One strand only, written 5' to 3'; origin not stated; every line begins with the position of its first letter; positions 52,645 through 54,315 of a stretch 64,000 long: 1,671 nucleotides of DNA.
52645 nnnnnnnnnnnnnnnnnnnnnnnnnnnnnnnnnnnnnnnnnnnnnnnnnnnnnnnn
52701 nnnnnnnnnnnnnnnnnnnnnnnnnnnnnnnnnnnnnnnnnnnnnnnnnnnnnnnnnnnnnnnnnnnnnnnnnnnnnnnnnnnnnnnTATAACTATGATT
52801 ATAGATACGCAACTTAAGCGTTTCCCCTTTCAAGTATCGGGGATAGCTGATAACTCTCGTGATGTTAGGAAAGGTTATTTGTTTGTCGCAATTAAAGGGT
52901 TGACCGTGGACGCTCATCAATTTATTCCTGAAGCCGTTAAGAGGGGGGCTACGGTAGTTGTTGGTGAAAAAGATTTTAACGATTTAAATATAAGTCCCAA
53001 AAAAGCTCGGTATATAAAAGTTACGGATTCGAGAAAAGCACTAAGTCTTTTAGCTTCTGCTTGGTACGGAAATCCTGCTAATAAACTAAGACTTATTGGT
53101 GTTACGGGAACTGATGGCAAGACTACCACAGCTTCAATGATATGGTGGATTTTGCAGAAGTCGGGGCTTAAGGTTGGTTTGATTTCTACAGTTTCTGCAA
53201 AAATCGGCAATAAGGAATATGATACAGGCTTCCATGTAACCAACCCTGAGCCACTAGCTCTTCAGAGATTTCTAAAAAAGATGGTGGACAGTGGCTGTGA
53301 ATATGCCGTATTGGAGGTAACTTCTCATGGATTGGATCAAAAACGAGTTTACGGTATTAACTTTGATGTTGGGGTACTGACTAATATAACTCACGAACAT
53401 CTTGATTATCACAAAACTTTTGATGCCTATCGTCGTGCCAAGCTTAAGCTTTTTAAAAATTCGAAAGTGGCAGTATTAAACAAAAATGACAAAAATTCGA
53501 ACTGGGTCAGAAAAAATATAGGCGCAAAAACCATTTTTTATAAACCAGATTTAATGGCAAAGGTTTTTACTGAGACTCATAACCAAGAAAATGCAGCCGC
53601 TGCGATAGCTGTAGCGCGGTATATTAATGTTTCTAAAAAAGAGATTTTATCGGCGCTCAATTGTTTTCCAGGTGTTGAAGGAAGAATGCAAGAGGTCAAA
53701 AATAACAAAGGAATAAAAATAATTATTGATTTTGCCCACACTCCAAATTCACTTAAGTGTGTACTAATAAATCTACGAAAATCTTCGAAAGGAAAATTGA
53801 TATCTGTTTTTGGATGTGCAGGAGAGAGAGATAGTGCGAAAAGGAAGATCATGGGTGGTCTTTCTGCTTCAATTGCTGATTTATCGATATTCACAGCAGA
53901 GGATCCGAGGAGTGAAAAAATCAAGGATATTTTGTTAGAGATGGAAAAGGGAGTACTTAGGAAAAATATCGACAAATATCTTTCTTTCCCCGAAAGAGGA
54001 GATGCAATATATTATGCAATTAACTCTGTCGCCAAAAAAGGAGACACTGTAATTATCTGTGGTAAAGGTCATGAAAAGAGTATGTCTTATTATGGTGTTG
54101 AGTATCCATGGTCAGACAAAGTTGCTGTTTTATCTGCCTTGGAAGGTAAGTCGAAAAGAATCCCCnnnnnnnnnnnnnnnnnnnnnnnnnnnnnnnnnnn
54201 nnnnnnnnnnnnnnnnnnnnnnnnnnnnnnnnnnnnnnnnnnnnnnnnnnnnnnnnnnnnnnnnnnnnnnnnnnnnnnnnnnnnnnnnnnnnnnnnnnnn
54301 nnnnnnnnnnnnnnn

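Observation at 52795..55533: In-frame MurE-MurD fusion protein (912 aa)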

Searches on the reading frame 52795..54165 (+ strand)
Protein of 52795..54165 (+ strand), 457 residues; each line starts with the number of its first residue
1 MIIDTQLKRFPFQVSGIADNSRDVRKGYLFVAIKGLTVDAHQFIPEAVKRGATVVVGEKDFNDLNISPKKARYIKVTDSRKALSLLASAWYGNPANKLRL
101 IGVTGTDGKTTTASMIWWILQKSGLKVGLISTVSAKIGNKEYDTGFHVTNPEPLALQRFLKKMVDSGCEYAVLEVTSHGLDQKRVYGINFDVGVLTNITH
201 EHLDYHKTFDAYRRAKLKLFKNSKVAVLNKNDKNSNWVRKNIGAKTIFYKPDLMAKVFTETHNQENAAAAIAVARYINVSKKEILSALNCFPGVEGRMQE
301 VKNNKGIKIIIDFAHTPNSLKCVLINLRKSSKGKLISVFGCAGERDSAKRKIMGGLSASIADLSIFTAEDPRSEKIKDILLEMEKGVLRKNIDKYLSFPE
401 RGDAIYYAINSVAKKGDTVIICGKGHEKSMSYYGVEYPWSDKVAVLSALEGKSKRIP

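Call 4: search_protein_families(library=ncbifam, proteins=[window:52795-54165:+], max_evalue=0.001)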
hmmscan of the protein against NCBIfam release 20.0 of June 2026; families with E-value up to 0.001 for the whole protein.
window:52795-54165:+ (457 aa): 31 families (the best 25 are shown)
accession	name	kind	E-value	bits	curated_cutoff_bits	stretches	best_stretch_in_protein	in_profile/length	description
TIGR01085.1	murE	subfamily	4.1e-135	451.3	257.3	2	13-249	3-240/472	UDP-N-acetylmuramyl-tripeptide synthetase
NF001126.0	PRK00139.1-4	equivalog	6.2e-134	447.2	373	2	13-257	22-264/486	UDP-N-acetylmuramoyl-L-alanyl-D-glutamate--2,6-diaminopimelate ligase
NF008896.0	PRK11929.1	equivalog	1.2e-121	407.3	1023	2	15-240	30-255/965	bifunctional UDP-N-acetylmuramoyl-L-alanyl-D-glutamate--2,6-diaminopimelate ligase MurE/UDP-N-acetylmuramoyl-tripeptide--D-alanyl-D-alanine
NF001124.0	PRK00139.1-2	equivalog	2.9e-118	395.7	476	2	12-245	26-258/500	UDP-N-acetylmuramoyl-L-alanyl-D-glutamate--2,6-diaminopimelate ligase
NF001123.0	PRK00139.1-1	equivalog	6.4e-91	305.5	586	2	16-244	22-254/493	UDP-N-acetylmuramoyl-L-alanyl-D-glutamate--2,6-diaminopimelate ligase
NF010628.0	PRK14022.1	equivalog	7e-86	288.8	536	1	12-428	33-459/483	UDP-N-acetylmuramoyl-L-alanyl-D-glutamate--L-lysine ligase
NF001130.0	PRK00139.2-4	equivalog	1.1e-66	225.6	715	2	13-234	30-249/516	UDP-N-acetylmuramoyl-L-alanyl-D-glutamate--2,6-diaminopimelate ligase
NF001129.0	PRK00139.2-3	equivalog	2.8e-59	201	762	2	13-242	40-264/517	UDP-N-acetylmuramoyl-L-alanyl-D-glutamate--2,6-diaminopimelate ligase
NF001127.0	PRK00139.2-1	equivalog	8.6e-49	166.6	997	2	15-237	32-252/520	UDP-N-acetylmuramoyl-L-alanyl-D-glutamate--2,6-diaminopimelate ligase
NF001131.0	PRK00139.2-5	equivalog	1.5e-42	146.1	1000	2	73-242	84-255/483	UDP-N-acetylmuramoyl-L-alanyl-D-glutamate--2,6-diaminopimelate ligase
TIGR01143.1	murF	subfamily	2.1e-39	135.7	288.6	2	20-249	2-213/418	UDP-N-acetylmuramoyl-tripeptide--D-alanyl-D-alanine ligase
TIGR02068.2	cya_phycin_syn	equivalog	1.3e-34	119.3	850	2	261-430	682-855/862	cyanophycin synthetase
NF053647.1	pMurD2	equivalog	1.5e-30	106.4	550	1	96-428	97-397/405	pseudomurein biosynthesis peptide ligase pMurD2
NF010623.0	PRK14016.1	subfamily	1.6e-29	102.7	877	2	98-260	480-642/871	cyanophycin synthetase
TIGR01087.1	murD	equivalog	2.5e-29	102.7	211.95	2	164-313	147-323/441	UDP-N-acetylmuramoyl-L-alanine--D-glutamate ligase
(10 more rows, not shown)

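Call 20: search_solved_structures(query=window:52795-54165:+, max_evalue=1e-10, show_alignments=4)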
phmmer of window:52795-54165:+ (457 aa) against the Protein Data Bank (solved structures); distinct sequences matched with E-value up to 1e-10: 29.
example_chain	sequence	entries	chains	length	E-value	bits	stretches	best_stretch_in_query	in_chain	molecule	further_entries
4bub_A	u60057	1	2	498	9.3e-81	275.1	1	10-446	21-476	UDP-N-ACETYLMURAMOYL-L-ALANYL-D-GLUTAMATE--LD-LYSINE LIGASE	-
8f5d_A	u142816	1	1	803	4e-66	226.9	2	19-233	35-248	Multifunctional fusion protein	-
8w9z_N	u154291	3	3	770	2.1e-63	217.9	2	13-222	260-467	UDP-N-acetylmuramoyl-L-alanyl-D-glutamate--2, 6-diaminopimelate ligase-like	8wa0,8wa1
2wtz_A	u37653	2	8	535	7.3e-60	206.2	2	14-221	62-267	UDP-N-ACETYLMURAMOYL-L-ALANYL-D-GLUTAMATE--2,6-DIAMINOPIMELATE LIGASE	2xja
8g6p_A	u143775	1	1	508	2.8e-59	204.3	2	12-221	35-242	UDP-N-acetylmuramoyl-L-alanyl-D-glutamate--2,6-diaminopimelate ligase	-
4c12_A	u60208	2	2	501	4.9e-59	203.5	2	12-252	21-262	UDP-N-ACETYLMURAMOYL-L-ALANYL-D-GLUTAMATE--L-LYSINE LIGASE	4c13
7b6o_A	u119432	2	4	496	2.8e-55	191.1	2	20-241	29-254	UDP-N-acetylmuramoyl-L-alanyl-D-glutamate-2,6-diaminopimelate ligase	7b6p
1e8c_A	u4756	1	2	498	8.2e-55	189.6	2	20-241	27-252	UDP-N-ACETYLMURAMOYLALANYL-D-GLUTAMATE--2,6-DIAMINOPIMELATE LIGASE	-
7b53_A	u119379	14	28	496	9.6e-55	189.4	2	20-241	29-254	UDP-N-acetylmuramoyl-L-alanyl-D-glutamate--2,6-diaminopimelate ligase | UDP-N-acetylmuramoyl-L-alanyl-D-glutamate-2,6-diaminopimelate ligase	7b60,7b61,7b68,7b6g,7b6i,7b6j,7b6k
7d27_A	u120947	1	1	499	9.3e-51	176.2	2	3-241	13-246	UDP-N-acetylmuramoyl-L-alanyl-D-glutamate--2,6-diaminopimelate ligase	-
8r5o_Q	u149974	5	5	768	6.5e-49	170.2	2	12-222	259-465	PAP11 | PAP11, MurE-like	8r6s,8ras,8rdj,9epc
8qma_O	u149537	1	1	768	1.2e-48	169.3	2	12-222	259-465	PAP11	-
8xzv_J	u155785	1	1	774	4.5e-43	150.9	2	12-222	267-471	MurE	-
4ziy_A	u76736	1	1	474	8.3e-15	57.8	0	13-122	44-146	UDP-N-acetylmuramoyl-tripeptide--D-alanyl-D-alanine ligase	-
4qdi_A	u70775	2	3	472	1.3e-14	57.2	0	13-122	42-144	UDP-N-acetylmuramoyl-tripeptide--D-alanyl-D-alanine ligase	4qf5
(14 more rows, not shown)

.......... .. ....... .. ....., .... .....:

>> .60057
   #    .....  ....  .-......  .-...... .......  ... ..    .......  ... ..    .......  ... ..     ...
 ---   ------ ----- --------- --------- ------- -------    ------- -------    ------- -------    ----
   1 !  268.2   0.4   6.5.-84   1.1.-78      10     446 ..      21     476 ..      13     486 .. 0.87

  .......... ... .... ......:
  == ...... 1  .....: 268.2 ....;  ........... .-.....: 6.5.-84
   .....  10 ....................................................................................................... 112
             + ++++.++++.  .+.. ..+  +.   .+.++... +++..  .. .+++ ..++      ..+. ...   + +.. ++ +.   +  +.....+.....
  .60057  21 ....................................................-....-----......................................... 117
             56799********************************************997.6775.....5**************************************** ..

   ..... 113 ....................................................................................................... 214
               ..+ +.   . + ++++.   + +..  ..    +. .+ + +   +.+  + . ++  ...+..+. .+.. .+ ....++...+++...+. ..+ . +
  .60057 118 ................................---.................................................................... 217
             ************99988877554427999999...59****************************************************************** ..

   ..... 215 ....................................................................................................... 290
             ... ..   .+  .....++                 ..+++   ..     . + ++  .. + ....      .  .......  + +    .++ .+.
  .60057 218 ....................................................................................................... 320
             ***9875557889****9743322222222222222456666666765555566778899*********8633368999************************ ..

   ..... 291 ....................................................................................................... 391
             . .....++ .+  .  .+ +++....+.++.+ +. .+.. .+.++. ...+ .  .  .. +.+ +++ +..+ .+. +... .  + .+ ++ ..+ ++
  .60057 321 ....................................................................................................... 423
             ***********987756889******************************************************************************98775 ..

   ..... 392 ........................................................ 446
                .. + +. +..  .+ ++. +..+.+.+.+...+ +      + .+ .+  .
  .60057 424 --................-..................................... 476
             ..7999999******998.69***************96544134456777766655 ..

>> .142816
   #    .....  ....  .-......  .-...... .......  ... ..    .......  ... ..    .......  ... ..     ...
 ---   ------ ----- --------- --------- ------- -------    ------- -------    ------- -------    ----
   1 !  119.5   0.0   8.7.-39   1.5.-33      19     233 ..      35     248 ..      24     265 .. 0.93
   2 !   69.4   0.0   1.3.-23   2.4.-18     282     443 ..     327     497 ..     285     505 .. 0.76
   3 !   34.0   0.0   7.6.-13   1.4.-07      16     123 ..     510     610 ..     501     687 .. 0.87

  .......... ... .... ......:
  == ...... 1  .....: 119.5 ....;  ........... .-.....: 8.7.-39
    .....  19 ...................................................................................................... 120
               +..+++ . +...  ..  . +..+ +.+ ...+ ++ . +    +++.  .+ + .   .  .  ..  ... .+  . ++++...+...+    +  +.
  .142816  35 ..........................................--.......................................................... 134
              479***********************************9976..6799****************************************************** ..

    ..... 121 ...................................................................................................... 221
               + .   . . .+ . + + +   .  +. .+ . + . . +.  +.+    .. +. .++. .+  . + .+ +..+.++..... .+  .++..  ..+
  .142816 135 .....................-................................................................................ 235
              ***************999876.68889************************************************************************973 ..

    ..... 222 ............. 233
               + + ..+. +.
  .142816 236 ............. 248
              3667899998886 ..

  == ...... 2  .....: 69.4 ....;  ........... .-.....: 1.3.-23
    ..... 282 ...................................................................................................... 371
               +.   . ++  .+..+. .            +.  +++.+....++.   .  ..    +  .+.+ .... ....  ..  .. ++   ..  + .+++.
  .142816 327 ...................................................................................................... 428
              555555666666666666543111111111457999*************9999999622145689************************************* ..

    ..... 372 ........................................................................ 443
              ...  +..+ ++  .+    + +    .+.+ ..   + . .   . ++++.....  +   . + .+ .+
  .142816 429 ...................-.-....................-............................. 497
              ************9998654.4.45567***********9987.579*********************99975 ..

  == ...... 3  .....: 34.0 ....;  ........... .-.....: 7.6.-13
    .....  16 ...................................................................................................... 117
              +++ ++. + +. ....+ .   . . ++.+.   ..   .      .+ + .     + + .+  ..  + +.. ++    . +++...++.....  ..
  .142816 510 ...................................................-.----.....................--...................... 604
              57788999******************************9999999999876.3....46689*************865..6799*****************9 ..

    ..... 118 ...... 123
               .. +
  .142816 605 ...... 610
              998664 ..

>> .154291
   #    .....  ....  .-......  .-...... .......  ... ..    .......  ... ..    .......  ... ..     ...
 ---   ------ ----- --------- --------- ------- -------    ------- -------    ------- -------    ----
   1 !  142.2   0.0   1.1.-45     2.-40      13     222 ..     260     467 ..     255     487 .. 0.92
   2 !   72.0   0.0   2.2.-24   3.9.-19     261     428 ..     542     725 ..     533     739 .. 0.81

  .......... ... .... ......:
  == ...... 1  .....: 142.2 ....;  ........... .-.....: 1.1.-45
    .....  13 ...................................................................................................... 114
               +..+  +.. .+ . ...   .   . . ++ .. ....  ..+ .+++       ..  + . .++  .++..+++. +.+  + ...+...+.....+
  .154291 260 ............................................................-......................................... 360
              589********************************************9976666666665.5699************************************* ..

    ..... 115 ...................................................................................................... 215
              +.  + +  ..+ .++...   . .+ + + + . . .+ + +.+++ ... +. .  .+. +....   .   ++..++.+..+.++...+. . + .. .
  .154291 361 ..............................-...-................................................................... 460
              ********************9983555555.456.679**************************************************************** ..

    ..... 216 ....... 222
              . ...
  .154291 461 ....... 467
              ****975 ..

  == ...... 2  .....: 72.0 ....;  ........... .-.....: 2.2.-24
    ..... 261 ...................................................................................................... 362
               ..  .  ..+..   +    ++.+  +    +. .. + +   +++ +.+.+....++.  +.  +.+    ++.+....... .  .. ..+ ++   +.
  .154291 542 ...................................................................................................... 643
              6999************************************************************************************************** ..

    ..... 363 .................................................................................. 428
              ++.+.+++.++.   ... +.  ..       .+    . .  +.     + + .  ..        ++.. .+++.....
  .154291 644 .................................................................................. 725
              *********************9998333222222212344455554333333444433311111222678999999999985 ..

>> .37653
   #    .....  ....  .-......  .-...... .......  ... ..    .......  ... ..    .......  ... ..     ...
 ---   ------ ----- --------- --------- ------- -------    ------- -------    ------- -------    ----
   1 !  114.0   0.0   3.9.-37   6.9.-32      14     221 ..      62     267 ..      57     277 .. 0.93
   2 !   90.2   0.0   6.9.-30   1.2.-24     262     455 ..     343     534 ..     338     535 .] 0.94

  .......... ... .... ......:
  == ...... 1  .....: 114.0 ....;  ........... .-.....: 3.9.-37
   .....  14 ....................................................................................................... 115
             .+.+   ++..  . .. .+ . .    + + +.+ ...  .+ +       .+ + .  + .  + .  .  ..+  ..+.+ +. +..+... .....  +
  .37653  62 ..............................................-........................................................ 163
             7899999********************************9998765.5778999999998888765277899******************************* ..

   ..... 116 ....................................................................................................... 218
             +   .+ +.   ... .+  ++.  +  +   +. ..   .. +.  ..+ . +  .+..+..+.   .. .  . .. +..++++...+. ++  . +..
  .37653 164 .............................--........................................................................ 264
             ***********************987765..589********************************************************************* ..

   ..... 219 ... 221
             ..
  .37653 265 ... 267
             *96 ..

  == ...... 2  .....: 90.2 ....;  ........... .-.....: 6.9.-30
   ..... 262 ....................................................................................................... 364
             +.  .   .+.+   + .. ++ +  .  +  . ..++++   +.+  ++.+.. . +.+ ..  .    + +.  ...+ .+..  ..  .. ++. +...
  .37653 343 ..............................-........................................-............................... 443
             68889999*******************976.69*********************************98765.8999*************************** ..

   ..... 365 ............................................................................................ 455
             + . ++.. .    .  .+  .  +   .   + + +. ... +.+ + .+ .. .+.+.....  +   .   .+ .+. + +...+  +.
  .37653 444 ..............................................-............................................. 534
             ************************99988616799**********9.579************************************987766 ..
